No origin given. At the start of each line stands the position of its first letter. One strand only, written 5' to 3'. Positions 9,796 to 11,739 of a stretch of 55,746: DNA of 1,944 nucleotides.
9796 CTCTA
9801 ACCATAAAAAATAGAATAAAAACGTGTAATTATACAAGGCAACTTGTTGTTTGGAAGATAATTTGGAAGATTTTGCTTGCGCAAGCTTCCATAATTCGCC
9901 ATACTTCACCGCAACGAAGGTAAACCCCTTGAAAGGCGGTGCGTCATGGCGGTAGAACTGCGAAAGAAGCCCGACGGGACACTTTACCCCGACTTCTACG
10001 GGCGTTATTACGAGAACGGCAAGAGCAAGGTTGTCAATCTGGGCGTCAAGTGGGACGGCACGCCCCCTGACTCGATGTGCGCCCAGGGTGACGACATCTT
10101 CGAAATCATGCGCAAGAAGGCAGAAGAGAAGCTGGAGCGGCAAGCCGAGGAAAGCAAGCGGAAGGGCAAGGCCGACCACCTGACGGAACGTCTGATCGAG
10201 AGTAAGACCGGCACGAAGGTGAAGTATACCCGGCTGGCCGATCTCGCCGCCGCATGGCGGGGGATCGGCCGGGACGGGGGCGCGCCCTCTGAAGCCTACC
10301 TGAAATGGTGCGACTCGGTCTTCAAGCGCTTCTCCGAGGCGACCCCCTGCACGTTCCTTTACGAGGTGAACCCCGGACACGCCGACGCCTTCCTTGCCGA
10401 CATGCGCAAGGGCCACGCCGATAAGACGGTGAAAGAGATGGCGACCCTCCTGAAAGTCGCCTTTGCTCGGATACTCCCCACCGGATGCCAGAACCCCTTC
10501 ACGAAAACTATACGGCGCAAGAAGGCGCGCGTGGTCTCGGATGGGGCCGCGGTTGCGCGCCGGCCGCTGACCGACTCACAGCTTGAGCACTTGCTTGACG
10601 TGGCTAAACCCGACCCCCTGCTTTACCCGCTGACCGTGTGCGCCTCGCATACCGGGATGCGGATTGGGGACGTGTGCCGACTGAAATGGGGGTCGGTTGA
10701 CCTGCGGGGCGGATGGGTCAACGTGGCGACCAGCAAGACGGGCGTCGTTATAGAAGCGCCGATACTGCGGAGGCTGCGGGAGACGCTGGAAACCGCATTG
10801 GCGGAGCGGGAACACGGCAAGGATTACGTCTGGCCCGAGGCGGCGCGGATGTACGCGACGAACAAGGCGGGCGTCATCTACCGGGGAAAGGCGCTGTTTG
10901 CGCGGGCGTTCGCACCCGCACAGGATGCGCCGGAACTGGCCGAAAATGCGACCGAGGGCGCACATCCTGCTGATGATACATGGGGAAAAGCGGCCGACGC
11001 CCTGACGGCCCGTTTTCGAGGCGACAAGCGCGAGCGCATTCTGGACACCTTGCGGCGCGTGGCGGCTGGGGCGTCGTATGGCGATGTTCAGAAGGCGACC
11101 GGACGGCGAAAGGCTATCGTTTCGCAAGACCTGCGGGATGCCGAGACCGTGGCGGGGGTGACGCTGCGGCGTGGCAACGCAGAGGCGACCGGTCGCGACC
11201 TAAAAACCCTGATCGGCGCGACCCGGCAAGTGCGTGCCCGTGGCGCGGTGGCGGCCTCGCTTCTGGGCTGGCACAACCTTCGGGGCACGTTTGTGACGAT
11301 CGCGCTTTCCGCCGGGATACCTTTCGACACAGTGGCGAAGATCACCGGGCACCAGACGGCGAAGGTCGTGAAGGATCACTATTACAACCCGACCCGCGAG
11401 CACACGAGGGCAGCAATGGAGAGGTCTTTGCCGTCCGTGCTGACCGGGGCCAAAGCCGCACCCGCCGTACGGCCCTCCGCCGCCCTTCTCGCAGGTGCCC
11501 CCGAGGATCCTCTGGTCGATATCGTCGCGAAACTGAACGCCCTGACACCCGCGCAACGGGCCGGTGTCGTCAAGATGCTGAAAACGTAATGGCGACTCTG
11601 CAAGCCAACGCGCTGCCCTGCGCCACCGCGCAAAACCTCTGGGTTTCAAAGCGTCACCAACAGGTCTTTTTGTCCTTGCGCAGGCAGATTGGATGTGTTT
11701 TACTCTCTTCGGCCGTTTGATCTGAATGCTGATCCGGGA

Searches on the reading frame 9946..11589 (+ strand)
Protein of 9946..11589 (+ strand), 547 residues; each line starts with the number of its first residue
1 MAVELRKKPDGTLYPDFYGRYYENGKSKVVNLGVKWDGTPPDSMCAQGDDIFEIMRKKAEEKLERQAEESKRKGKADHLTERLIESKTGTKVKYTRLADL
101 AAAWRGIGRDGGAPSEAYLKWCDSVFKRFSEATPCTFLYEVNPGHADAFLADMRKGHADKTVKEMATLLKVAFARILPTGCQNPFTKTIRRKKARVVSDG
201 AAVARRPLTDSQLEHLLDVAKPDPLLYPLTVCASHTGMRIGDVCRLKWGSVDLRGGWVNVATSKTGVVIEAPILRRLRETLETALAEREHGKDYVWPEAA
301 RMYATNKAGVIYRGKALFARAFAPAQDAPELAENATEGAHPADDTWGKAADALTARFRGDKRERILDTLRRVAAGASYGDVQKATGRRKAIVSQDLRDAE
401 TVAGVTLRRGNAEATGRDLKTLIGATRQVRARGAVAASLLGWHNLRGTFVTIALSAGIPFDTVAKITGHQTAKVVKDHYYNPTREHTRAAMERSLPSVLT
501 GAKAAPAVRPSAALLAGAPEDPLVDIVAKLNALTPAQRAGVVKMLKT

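Call 65: search_protein_families(library=pfam, proteins=[window:9946-11589:+], max_evalue=0.0001)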
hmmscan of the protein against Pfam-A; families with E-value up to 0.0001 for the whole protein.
window:9946-11589:+ (547 aa): 1 family
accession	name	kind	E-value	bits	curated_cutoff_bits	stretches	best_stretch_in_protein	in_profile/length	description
PF00589.27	Phage_integrase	-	7.7e-16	58.8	27.1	1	208-299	3-100/172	Phage integrase family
